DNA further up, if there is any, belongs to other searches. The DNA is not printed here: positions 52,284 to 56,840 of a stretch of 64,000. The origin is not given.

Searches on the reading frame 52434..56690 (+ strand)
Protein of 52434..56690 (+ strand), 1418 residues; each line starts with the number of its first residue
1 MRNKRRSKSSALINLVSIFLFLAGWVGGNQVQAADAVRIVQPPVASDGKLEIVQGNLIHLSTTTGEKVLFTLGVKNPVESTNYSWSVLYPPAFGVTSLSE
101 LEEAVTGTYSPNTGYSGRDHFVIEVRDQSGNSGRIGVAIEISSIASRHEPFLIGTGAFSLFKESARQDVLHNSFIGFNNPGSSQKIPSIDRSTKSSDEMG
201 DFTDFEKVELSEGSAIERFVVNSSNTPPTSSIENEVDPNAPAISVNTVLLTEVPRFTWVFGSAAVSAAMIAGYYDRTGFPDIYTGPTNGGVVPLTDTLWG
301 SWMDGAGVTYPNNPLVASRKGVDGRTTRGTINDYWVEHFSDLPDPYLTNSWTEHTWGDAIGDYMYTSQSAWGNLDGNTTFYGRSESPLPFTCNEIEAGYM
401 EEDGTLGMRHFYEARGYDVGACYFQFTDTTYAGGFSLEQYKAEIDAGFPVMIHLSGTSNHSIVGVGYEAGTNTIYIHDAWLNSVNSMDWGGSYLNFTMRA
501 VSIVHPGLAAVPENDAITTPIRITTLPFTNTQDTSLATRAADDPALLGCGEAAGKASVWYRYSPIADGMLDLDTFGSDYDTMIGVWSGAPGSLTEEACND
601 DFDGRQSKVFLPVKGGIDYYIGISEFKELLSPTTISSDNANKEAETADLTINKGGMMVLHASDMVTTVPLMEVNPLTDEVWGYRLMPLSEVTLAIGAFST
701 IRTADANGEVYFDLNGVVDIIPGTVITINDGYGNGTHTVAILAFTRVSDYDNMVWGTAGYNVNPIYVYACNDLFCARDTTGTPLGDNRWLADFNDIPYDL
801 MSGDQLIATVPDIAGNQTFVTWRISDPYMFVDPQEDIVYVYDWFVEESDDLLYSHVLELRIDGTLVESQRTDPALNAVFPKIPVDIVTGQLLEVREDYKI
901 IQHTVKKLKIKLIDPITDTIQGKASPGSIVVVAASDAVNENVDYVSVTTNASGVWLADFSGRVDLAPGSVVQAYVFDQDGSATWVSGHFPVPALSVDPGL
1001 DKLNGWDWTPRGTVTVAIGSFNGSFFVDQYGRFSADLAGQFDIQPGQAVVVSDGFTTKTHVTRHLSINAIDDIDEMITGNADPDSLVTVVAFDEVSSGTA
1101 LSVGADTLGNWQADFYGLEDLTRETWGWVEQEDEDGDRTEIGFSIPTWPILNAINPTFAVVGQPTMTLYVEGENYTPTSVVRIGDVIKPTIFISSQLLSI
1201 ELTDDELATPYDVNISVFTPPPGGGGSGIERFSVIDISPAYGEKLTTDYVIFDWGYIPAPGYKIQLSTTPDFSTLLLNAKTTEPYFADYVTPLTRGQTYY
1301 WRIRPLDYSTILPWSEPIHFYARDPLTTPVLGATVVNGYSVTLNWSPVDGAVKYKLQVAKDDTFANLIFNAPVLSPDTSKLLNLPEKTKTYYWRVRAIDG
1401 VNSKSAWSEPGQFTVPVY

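Call 14: search_protein_families(library=pfam, proteins=[window:52434-56690:+], max_evalue=0.00001)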
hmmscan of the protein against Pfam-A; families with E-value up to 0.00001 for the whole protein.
window:52434-56690:+ (1418 aa): 1 family
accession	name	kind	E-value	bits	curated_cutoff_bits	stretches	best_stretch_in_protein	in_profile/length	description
PF25788.1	Ig_Rha78A_N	-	1.1e-07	32.5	27.4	0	1386-1414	72-100/105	Rha78A-like, N-terminal immunoglobulin domain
